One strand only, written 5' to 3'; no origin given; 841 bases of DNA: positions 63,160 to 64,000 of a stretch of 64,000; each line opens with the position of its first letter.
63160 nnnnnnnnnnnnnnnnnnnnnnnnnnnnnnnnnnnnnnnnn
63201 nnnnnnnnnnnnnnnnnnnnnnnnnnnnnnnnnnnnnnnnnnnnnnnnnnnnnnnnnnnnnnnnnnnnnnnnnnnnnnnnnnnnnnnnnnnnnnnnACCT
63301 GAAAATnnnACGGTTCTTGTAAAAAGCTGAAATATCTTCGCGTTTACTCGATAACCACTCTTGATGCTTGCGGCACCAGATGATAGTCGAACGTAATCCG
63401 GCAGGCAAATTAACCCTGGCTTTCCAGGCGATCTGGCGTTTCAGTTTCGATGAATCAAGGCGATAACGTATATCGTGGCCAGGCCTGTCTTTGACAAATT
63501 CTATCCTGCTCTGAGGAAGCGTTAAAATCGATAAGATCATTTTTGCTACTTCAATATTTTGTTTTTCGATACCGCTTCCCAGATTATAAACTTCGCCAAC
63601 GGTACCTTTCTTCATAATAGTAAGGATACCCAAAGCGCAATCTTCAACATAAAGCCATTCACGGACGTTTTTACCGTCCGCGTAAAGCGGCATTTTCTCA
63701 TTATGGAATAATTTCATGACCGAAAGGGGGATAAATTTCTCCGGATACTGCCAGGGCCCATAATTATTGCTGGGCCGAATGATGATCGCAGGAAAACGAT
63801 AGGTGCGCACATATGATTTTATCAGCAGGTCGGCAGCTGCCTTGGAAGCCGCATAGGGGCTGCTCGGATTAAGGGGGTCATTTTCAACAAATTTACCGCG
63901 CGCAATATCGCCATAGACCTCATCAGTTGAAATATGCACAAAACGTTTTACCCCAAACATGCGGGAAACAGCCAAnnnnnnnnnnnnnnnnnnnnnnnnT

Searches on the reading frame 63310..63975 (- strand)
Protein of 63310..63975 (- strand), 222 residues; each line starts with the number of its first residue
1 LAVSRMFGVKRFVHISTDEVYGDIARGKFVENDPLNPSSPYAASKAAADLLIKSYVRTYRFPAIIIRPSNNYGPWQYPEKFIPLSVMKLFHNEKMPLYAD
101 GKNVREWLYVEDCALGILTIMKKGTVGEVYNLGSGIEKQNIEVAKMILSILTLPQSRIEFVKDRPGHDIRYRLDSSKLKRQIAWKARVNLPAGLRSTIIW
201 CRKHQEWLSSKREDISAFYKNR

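Call 43: search_protein_families(library=pfam, proteins=[window:63310-63975:-], max_evalue=0.01)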
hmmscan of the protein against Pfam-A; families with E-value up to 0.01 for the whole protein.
window:63310-63975:- (222 aa): 5 families
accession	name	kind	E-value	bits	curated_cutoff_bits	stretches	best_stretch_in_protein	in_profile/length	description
PF16363.11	GDP_Man_Dehyd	-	2.6e-39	136.1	27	1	7-196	116-331/332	GDP-mannose 4,6 dehydratase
PF01370.27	Epimerase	-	4.2e-35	121.7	20.9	1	3-133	101-240/240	NAD dependent epimerase/dehydratase family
PF04321.23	RmlD_sub_bind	-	3.9e-08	33.1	27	1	11-163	95-243/287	RmlD substrate binding domain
PF01073.25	3Beta_HSD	-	1.6e-06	27.8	22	1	5-116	104-224/280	3-beta hydroxysteroid dehydrogenase/isomerase family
PF07993.18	NAD_binding_4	-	0.00038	20.1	20.1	1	11-70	131-206/258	Male sterility protein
